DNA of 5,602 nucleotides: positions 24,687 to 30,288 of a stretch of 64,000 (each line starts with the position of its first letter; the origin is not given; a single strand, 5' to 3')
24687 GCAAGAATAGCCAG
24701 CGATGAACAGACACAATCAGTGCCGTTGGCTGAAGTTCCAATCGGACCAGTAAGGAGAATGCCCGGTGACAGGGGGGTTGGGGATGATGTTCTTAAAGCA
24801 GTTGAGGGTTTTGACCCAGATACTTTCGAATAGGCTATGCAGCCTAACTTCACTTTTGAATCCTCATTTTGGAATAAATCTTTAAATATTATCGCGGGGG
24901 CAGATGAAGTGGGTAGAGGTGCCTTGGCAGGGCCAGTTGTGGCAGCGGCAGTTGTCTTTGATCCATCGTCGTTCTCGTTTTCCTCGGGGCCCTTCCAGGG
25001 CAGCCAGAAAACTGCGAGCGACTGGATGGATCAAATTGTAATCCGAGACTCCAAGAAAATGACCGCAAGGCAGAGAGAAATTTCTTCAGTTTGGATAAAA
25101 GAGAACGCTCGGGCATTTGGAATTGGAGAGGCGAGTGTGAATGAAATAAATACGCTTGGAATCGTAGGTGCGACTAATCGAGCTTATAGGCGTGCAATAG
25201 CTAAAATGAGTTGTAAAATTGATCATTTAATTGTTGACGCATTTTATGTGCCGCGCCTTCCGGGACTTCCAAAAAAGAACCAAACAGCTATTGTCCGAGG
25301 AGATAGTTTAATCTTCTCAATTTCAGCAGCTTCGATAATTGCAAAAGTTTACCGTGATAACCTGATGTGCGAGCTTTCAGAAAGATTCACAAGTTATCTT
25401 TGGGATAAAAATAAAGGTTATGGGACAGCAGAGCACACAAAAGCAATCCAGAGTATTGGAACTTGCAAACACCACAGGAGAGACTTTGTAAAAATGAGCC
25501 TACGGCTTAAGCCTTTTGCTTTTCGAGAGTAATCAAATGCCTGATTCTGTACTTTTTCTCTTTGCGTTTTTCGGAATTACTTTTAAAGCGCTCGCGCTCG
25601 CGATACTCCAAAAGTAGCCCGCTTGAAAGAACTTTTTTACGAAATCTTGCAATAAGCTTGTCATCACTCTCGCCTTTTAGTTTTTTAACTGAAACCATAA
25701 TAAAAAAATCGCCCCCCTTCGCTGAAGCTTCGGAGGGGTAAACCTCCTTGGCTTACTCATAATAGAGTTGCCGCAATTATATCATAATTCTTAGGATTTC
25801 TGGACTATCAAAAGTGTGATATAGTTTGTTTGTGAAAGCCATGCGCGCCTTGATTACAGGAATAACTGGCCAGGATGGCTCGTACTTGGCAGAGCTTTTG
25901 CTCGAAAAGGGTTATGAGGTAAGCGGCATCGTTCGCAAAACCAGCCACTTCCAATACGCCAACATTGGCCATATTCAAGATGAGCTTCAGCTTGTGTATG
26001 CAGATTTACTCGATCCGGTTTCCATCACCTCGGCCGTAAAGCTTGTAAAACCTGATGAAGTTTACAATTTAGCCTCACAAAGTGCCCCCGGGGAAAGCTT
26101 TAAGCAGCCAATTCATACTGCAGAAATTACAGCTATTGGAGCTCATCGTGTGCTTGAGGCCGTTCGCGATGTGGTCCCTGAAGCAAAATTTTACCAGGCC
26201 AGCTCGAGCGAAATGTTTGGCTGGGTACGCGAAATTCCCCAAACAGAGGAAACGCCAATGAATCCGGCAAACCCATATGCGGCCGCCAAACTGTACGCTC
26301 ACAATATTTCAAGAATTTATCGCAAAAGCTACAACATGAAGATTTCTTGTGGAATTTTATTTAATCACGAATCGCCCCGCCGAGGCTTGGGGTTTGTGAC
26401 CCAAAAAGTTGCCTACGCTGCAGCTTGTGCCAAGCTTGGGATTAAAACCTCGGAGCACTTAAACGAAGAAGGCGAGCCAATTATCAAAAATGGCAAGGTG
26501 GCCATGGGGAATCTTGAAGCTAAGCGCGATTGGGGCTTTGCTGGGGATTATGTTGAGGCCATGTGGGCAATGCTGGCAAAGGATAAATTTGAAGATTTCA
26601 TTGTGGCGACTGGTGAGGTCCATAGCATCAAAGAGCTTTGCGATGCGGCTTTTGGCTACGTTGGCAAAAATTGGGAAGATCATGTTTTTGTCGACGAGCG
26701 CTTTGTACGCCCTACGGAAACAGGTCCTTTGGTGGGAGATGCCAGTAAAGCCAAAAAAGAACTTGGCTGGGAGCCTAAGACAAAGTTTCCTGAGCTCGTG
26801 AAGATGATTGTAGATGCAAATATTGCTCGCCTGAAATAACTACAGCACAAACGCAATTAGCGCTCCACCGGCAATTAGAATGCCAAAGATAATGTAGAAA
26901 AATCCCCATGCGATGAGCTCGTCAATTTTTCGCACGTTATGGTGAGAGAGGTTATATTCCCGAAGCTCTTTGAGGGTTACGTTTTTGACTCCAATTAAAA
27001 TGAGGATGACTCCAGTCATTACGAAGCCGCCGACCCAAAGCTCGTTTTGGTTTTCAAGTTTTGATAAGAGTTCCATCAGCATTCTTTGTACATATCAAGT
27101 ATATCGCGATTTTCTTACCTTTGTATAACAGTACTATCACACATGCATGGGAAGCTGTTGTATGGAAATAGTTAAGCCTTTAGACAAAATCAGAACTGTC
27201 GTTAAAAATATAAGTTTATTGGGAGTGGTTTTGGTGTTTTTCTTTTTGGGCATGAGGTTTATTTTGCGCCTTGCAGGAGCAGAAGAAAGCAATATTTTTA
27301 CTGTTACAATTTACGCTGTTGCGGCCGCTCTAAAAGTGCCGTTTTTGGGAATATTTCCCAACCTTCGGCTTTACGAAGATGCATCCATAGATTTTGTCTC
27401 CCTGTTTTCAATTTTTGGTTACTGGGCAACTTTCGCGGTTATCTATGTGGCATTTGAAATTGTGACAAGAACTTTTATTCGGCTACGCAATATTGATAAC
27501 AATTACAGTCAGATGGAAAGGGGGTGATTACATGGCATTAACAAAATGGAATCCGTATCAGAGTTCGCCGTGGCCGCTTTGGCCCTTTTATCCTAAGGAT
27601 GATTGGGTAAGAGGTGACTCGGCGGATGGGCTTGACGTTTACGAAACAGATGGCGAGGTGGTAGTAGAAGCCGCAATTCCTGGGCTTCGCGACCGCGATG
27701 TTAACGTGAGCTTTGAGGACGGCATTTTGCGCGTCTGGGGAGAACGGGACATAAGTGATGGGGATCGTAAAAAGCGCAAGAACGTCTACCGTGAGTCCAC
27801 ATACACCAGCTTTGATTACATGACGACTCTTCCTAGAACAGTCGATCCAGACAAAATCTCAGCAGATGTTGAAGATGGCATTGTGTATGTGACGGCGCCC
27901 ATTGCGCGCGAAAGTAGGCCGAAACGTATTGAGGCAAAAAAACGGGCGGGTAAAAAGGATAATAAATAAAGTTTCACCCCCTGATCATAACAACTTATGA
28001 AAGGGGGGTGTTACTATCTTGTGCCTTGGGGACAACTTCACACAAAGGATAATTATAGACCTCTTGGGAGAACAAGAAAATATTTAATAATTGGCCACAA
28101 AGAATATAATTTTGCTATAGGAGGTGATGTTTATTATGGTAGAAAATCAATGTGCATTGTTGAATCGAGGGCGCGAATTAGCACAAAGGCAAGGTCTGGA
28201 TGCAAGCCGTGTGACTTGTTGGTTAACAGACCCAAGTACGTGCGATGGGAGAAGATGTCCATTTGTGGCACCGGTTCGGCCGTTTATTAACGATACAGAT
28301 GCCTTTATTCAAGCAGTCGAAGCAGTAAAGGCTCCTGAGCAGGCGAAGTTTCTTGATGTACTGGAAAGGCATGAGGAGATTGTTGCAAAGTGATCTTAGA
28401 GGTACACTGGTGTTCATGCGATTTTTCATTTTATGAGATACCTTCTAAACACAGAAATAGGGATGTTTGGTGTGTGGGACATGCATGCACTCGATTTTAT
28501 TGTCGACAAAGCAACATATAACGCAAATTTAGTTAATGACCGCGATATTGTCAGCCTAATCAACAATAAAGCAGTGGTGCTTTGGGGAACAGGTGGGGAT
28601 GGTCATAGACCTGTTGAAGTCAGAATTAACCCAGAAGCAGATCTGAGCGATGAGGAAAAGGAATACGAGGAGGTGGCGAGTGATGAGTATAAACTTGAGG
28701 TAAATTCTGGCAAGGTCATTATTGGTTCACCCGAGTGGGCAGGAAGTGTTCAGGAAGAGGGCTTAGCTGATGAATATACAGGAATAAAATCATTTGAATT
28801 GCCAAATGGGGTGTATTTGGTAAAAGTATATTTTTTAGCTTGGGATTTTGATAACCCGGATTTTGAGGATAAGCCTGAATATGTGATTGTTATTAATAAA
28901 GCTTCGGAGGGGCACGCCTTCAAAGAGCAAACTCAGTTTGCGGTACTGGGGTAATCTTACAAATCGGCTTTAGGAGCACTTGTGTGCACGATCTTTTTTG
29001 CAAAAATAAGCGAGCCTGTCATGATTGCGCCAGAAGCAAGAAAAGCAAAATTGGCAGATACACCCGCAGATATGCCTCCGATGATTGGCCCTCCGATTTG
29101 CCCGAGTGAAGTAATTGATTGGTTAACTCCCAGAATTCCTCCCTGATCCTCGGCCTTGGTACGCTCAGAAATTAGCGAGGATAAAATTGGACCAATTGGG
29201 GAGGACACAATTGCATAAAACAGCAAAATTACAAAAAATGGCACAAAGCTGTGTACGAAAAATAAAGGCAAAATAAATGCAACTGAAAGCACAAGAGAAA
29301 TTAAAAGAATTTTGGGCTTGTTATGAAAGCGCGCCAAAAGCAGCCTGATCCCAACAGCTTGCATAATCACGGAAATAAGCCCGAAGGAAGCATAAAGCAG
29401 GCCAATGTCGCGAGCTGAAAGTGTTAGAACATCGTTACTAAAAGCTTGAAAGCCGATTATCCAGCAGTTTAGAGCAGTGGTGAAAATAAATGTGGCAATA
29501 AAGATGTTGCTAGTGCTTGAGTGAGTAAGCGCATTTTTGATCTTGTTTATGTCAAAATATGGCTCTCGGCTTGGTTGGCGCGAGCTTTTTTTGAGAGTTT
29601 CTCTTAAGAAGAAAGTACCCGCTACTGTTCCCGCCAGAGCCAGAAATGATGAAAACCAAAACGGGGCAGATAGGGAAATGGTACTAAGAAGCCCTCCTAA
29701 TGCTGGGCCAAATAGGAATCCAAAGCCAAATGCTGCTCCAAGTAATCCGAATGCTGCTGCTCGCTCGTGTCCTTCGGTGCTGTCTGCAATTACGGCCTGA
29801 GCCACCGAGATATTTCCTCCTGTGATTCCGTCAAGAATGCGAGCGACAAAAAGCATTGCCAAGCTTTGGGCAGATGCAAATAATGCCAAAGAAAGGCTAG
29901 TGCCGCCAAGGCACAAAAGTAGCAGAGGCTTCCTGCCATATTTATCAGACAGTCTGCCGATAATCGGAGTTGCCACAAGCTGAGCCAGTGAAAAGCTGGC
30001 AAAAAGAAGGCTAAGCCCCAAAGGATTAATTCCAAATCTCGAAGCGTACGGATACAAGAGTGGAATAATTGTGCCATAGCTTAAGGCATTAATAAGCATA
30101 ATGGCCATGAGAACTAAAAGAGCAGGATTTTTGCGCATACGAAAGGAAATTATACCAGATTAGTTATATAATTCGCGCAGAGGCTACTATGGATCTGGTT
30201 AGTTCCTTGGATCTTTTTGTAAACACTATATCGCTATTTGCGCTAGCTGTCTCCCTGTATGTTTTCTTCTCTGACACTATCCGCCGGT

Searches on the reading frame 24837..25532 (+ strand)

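Call 12: search_protein_families(library=pfam, proteins=[window:24837-25532:+], max_evalue=0.001)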
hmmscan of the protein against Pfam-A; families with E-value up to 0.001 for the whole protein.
window:24837-25532:+ (231 aa): 1 family
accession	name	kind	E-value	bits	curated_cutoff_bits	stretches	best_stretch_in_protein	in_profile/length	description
PF01351.25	RNase_HII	-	2.2e-34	119.5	25.8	1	20-220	1-194/199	Ribonuclease HII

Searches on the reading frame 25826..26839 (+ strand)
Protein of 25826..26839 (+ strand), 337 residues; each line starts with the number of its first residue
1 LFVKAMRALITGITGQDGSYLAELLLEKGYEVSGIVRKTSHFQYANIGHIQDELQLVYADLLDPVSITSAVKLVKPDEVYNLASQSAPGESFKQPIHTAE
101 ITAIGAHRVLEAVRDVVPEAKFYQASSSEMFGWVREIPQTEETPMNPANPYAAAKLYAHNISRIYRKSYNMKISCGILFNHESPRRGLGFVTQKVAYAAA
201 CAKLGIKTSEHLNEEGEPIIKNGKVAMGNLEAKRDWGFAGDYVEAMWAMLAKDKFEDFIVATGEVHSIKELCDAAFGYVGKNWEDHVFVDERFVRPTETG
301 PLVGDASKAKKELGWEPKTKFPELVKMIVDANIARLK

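Call 12: search_protein_families(library=pfam, proteins=[window:25826-26839:+], max_evalue=0.001)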
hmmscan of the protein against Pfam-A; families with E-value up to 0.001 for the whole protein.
window:25826-26839:+ (337 aa): 5 families
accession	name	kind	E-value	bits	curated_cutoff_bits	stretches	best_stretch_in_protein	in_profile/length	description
PF16363.11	GDP_Man_Dehyd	-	7e-113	377.9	27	1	9-327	1-331/332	GDP-mannose 4,6 dehydratase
PF01370.27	Epimerase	-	3.2e-61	207.2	20.9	1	8-258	1-237/240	NAD dependent epimerase/dehydratase family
PF04321.23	RmlD_sub_bind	-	3.9e-09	36.4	27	1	6-158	1-132/287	RmlD substrate binding domain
PF13460.12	NAD_binding_10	-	1.9e-05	25.1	27.2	1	12-109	1-81/184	NAD(P)H-binding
PF05368.20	NmrA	-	0.00053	20.1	27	1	9-74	6-70/298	NmrA-like family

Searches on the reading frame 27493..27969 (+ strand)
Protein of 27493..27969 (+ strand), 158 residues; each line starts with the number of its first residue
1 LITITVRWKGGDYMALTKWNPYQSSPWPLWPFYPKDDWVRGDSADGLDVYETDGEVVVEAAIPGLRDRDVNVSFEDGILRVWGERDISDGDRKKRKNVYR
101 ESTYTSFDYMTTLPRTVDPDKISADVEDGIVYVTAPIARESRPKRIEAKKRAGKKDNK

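Call 12: search_protein_families(library=pfam, proteins=[window:27493-27969:+], max_evalue=0.001)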
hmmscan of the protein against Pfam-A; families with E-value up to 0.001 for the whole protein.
window:27493-27969:+ (158 aa): 1 family
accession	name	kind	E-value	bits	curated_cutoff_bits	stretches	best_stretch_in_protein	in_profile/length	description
PF00011.27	HSP20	-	1e-16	61.3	20.8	1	49-147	2-100/102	Hsp20/alpha crystallin family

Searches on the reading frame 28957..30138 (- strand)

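Call 12: search_protein_families(library=pfam, proteins=[window:28957-30138:-], max_evalue=0.001)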
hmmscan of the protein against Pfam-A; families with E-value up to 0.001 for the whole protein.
window:28957-30138:- (393 aa): 5 families
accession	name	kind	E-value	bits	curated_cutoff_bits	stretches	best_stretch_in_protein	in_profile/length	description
PF07690.21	MFS_1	-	4.9e-54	184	33.4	2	11-266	2-261/347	Major Facilitator Superfamily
PF13347.12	MFS_2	-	4.5e-14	52.3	27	2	3-158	222-383/427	MFS/sugar transport protein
PF00083.30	Sugar_tr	-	4.4e-10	39.5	22.3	1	42-181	48-194/452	Sugar (and other) transporter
PF12832.13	MFS_1_like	-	1.1e-07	31.8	25.2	1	3-152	210-362/373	MFS_1 like family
PF03825.22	Nuc_H_symport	-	8.3e-05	22.2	25.9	0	10-97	7-95/400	Nucleoside H+ symporter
